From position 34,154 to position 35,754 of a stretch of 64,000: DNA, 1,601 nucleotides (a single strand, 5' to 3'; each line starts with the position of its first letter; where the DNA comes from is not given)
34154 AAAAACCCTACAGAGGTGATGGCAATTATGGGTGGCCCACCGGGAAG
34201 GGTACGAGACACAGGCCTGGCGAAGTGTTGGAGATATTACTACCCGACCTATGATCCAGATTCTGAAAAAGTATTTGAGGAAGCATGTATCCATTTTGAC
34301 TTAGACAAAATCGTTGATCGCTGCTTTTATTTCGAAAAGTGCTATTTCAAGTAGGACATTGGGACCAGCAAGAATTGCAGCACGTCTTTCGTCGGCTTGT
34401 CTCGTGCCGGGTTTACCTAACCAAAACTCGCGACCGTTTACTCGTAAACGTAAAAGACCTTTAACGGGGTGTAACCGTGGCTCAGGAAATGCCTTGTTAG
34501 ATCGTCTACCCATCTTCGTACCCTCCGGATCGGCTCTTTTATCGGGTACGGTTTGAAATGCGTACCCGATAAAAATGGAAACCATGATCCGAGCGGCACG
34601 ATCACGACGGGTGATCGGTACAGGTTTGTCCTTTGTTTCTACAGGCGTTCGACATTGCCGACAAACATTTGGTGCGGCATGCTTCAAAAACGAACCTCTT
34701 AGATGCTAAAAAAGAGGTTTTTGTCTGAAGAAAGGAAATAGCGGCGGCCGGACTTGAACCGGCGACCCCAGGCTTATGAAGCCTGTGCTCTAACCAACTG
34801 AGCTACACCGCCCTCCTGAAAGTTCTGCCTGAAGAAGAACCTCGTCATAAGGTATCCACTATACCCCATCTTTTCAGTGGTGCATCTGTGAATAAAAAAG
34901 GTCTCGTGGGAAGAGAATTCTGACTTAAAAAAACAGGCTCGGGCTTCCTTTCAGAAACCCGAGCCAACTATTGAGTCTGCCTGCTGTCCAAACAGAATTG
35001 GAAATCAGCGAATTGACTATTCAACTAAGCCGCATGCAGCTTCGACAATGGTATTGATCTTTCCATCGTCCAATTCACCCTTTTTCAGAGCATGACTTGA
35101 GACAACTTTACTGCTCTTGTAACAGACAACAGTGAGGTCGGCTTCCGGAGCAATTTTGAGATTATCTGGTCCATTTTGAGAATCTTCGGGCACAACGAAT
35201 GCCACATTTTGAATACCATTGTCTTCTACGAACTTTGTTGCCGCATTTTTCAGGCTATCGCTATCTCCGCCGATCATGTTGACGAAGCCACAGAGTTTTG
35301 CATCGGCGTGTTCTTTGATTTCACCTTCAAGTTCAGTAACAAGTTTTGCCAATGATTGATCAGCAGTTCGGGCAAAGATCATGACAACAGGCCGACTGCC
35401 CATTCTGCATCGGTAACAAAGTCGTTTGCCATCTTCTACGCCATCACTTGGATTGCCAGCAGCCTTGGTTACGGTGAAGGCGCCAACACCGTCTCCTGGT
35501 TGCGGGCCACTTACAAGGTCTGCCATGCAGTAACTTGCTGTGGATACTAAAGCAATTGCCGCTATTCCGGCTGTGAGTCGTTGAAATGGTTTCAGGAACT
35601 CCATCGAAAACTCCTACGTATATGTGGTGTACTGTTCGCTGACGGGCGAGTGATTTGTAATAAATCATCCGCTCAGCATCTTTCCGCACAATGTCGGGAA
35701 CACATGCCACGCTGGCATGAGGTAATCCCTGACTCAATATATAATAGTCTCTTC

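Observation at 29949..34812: A 4.8-kb islet next to tRNA-Met, bounded by a duplicated 17-nt core, keeps only the stub of its integrase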

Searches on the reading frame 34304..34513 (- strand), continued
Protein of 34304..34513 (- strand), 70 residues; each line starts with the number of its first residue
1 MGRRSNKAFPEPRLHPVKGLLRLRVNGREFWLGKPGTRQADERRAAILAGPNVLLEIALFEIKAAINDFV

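Call 78: find_encoding_contigs(protein=P0015, flank=8000, max_places=4)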
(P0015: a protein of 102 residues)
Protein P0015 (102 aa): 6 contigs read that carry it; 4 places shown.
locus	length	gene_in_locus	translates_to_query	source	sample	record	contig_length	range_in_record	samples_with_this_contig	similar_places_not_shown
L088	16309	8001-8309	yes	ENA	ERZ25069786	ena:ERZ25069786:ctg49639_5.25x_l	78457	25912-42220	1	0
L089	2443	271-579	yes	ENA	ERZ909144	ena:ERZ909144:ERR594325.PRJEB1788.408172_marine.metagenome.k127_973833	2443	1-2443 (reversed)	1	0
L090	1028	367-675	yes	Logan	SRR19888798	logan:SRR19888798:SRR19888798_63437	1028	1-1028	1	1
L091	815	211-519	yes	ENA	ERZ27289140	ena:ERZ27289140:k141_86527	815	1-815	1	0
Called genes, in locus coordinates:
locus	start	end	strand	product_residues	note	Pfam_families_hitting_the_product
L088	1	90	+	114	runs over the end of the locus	PF00355:Rieske, PF13806:Rieske_2, PF22543:Rieske_4 (weak)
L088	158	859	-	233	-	PF00753:Lactamase_B, PF13483:Lactamase_B_3, PF12706:Lactamase_B_2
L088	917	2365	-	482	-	PF00342:PGI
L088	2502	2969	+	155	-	PF14108:ABA4-like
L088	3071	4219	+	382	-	PF01676:Metalloenzyme, PF10143:PhosphMutase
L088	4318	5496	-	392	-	PF01408:GFO_IDH_MocA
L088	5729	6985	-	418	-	PF06245:DUF1015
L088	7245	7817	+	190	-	-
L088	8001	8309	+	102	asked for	-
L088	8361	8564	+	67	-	-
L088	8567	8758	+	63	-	-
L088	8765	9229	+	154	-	-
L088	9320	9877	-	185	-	-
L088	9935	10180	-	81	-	-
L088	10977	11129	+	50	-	PF00565:SNase (weak)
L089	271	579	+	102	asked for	-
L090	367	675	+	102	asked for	-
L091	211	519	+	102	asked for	-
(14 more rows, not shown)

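Call 84: search_solved_structures(query=P0023, max_evalue=0.01)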
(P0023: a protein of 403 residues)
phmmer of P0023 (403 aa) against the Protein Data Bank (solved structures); distinct sequences matched with E-value up to 0.01: 0.

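Call 85: search_protein_families(library=ncbifam, max_evalue=0.01, proteins=[P0019, P0023, P0024, P0029, P0042])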
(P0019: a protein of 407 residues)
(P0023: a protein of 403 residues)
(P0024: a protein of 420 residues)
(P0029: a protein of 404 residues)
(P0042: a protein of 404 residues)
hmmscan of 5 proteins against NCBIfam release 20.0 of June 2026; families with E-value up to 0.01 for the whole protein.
P0019 (407 aa): 0 families

P0023 (403 aa): 5 families
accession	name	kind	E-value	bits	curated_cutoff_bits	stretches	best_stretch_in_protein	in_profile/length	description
TIGR02224.1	recomb_XerC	equivalog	5.9e-07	29.1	335.15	1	156-394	58-281/295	tyrosine recombinase XerC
TIGR02225.1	recomb_XerD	equivalog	1.4e-05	24.6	329.6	1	157-295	56-187/290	site-specific tyrosine recombinase XerD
NF001399.0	PRK00283.1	subfamily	0.00011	21.6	279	1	158-295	67-198/300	tyrosine recombinase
NF040815.2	recomb_XerA_Arch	equivalog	0.0012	18.5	220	0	231-393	117-257/263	site-specific tyrosine recombinase/integron integrase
NF002331.0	PRK01287.1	subfamily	0.0026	16.8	371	1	152-291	89-222/365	site-specific tyrosine recombinase XerC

P0024 (420 aa): 1 family
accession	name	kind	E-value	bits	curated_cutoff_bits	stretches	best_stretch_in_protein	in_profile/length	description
NF040815.2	recomb_XerA_Arch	equivalog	3.9e-05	23.4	220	1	217-413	86-260/263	site-specific tyrosine recombinase/integron integrase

P0029 (404 aa): 5 families
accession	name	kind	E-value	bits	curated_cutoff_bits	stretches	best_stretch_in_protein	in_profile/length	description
NF040815.2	recomb_XerA_Arch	equivalog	5e-06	26.3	220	1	335-394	197-257/263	site-specific tyrosine recombinase/integron integrase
TIGR02224.1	recomb_XerC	equivalog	1.3e-05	24.8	335.15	1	125-390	44-276/295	tyrosine recombinase XerC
TIGR02225.1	recomb_XerD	equivalog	0.00032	20.1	329.6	0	145-283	61-190/290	site-specific tyrosine recombinase XerD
NF002331.0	PRK01287.1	subfamily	0.0019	17.2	371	0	325-385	244-307/365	site-specific tyrosine recombinase XerC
NF001399.0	PRK00283.1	subfamily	0.0021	17.4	279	0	128-363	54-255/300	tyrosine recombinase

P0042 (404 aa): 3 families
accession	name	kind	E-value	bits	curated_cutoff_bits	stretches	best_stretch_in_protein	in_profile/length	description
NF040815.2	recomb_XerA_Arch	equivalog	3.8e-05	23.4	220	1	165-389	59-252/263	site-specific tyrosine recombinase/integron integrase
NF001399.0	PRK00283.1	subfamily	0.00025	20.4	279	1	231-388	134-280/300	tyrosine recombinase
TIGR02225.1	recomb_XerD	equivalog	0.00039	19.8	329.6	1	232-388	125-271/290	site-specific tyrosine recombinase XerD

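Call 86: search_protein_families(library=phrogs, max_evalue=0.001, proteins=[P0023, P0024, window:34304-34513:-])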
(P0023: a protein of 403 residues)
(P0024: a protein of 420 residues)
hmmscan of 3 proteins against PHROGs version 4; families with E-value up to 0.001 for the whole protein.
P0023 (403 aa): 2 families
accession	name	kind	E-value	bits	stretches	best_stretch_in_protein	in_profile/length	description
phrog_1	-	integration and excision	4.1e-28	100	1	17-394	122-439/611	integrase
phrog_216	-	integration and excision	3.2e-15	57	1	231-397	79-231/301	integrase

P0024 (420 aa): 2 families
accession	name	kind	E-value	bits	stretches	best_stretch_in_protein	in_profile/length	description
phrog_1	-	integration and excision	5.6e-21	76.4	1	92-415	160-443/611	integrase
phrog_216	-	integration and excision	1.1e-12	48.7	1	247-417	79-234/301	integrase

window:34304-34513:- (70 aa): 0 families

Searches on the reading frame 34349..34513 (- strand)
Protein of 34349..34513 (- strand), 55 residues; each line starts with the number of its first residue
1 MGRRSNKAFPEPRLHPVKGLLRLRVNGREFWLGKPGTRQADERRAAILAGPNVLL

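Call 71: predict_structure(alignment_id=A2)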
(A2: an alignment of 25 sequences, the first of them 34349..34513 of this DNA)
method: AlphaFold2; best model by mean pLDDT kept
length: 55 residues; sequences in the alignment: 25
mean_pLDDT: 73.5   pTM: 0.44
mean pLDDT of the five models: 73.5, 73.2, 72.4, 72.1, 71.3
residues with pLDDT >= 90: 0; 70-90: 39; 50-70: 11; < 50: 5
segments of 3 or more residues with pLDDT < 50: 1-3
pLDDT, mean of each block of 10 residues (from residue 1): 53 81 82 83 79 53
secondary structure, 60 per line:
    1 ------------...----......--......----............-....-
elements in order: E13-15 E20-25 E28-33 H38-49 H51-54

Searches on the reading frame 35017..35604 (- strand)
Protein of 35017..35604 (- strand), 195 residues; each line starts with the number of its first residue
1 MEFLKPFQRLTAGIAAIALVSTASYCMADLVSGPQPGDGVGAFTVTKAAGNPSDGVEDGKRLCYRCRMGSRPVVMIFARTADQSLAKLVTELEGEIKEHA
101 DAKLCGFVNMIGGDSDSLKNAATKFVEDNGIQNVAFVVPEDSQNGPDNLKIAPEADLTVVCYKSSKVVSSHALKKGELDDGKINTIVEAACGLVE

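Call 7: search_protein_families(library=pfam, max_evalue=0.1, proteins=[window:35017-35604:-])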
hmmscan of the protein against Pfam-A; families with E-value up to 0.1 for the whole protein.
window:35017-35604:- (195 aa): 1 family
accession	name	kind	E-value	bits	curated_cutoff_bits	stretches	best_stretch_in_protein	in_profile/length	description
PF11123.14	DNA_Packaging_2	-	0.032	14.8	27.5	1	116-141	29-50/79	DNA packaging protein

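Call 9: find_encoding_contigs(protein=window:35017-35604:-, flank=10000, max_places=10)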
Protein window:35017-35604:- (195 aa): 22 contigs read that carry it; 10 places shown.
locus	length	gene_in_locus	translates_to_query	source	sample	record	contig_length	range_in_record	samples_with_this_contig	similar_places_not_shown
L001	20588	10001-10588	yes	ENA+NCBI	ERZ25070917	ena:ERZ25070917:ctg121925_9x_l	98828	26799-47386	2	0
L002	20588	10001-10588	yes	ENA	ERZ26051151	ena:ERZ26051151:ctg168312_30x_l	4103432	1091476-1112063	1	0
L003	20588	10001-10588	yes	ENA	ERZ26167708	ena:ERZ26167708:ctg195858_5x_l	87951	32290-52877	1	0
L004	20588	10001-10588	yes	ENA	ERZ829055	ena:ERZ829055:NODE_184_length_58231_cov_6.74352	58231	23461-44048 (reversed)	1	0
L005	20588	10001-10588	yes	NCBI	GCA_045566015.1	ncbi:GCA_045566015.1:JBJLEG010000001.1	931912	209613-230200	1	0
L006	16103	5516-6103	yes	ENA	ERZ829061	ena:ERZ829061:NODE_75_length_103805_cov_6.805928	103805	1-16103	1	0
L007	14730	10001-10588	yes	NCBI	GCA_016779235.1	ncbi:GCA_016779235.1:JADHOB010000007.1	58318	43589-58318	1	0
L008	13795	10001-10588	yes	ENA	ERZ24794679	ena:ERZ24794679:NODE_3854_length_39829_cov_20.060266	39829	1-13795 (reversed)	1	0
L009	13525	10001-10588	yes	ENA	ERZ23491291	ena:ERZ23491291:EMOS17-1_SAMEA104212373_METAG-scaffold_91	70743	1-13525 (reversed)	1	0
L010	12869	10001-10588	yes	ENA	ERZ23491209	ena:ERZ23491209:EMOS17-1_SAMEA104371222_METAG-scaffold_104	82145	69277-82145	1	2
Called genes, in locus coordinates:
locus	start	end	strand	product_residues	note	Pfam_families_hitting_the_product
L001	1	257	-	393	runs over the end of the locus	PF02655:ATP-grasp_3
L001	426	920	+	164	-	PF08714:Fae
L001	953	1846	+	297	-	PF09176:Mpt_N, PF01488:Shikimate_DH (weak), PF13460:NAD_binding_10 (weak)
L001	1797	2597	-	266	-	PF23441:SDR, PF00106:adh_short, PF01370:Epimerase (weak), PF08659:KR, PF13460:NAD_binding_10 (weak), PF13561:adh_short_C2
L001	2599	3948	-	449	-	PF13167:GTP-bdg_N, PF16360:GTP-bdg_M, PF00350:Dynamin_N (faint), PF01926:MMR_HSR1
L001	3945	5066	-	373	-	PF03193:RsgA_GTPase, PF01926:MMR_HSR1 (faint)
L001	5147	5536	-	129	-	PF16697:Yop-YscD_cpl, PF00498:FHA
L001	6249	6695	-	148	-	-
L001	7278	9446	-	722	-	PF00384:Molybdopterin, PF01568:Molydop_binding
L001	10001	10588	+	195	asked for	-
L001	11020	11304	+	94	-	-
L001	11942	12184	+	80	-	-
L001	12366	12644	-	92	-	-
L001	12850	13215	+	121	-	PF00565:SNase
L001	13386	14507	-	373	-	PF03747:ADP_ribosyl_GH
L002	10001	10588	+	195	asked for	-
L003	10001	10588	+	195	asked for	-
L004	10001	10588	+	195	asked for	-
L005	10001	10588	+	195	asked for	-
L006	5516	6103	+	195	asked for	-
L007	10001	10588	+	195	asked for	-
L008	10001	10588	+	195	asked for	-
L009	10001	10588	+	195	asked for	-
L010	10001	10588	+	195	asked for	-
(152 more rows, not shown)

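Call 30: find_related_loci(query=window:35017-35604:-, collection=genome_contigs, flank=10000)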
Query window:35017-35604:- (195 aa) in genome_contigs; peptide patterns used: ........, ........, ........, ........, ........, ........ (x = any residue, [..] = any of these).
104 stretches matched a pattern; 20 encode a relative of the query (tblastn E <= 1e-3); 19 distinct loci.
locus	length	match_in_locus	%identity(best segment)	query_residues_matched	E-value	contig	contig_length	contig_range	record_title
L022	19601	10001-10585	96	1-195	1e-126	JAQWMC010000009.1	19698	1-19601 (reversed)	MAG: Pirellulales bacterium isolate cluster2_bin.143 k141_1578476, whole genome shotgun sequence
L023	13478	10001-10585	95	1-195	4e-125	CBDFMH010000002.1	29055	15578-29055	MAG: Pirellulales bacterium isolate 3f522adb-c3d1-4d0f-abb8-0f6670d89eb4 genome assembly, contig: contig_2, whole genome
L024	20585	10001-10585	95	1-195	6e-125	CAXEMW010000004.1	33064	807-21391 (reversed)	MAG TPA_asm: uncultured Planctomycetaceae bacterium isolate ERR598963_binner13_Refined_53 genome assembly, contig: ERZ83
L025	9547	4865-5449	94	1-195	1e-122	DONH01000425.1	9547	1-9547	MAG TPA_asm: Planctomycetaceae bacterium isolate UBA12365 contig_88356, whole genome shotgun sequence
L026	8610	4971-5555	91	1-195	3e-120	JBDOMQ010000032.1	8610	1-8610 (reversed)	MAG: Pirellulales bacterium isolate FK190211_WC_130_metabat2_scaf2bin.010 NODE_1569_length_8610_cov_2.459154, whole geno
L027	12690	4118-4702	92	1-195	4e-121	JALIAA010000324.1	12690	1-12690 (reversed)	MAG: Pirellulales bacterium isolate MAG-32 FT_SA74717_FT_79_length_12690_cov_15, whole genome shotgun sequence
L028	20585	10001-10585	75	1-195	1e-100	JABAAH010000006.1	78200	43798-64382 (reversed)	MAG: Planctomycetota bacterium isolate bin121s NODE_6_length_78200_cov_8.510960, whole genome shotgun sequence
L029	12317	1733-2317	75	1-195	6e-93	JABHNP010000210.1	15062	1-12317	MAG: Planctomycetaceae bacterium isolate SI037S4_bin10 k141_2511, whole genome shotgun sequence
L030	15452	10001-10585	75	1-195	7e-93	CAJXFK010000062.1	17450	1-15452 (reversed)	MAG TPA_asm: uncultured Planctomycetaceae bacterium isolate ERR599052_bin.218_MetaBAT_v2.12.1_MAG genome assembly, conti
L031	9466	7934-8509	70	1-195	2e-81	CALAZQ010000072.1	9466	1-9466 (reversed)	MAG TPA_asm: uncultured Planctomycetaceae bacterium isolate ERR1995205_bin.16_CONCOCT_v1.1_MAG genome assembly, contig:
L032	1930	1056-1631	70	1-195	8e-84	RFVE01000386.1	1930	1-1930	MAG: Planctomycetia bacterium isolate WB5_5_029 contig_100_385, whole genome shotgun sequence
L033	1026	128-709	69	1-195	2e-87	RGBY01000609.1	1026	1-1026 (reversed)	MAG: Planctomycetia bacterium isolate WB6_4_048 contig_100_608, whole genome shotgun sequence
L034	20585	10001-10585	70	1-195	6e-78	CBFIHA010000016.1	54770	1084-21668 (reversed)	MAG: uncultured Pirellulales bacterium isolate Co_bin_748_permissive genome assembly, contig: Co_bin_748_permissive_c16,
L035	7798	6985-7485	75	29-195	2e-77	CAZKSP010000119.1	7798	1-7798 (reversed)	MAG TPA_asm: uncultured Chitinophagaceae bacterium isolate SRP134809_co1_531 genome assembly, contig: NODE_18847_length_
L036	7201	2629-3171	61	16-195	8e-66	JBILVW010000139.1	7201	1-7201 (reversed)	MAG: Pirellulales bacterium isolate ME2018-08-20_3300044629_group8_bin88 Rohwer_bin1718_scaffold_13326_c1, whole genome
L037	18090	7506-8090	91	1-195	5e-119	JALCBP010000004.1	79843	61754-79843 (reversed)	MAG: Pirellulales bacterium isolate H2_metabat_bins_sspec.tsv.001 NODE_6_length_79843_cov_31.322179, whole genome shotgu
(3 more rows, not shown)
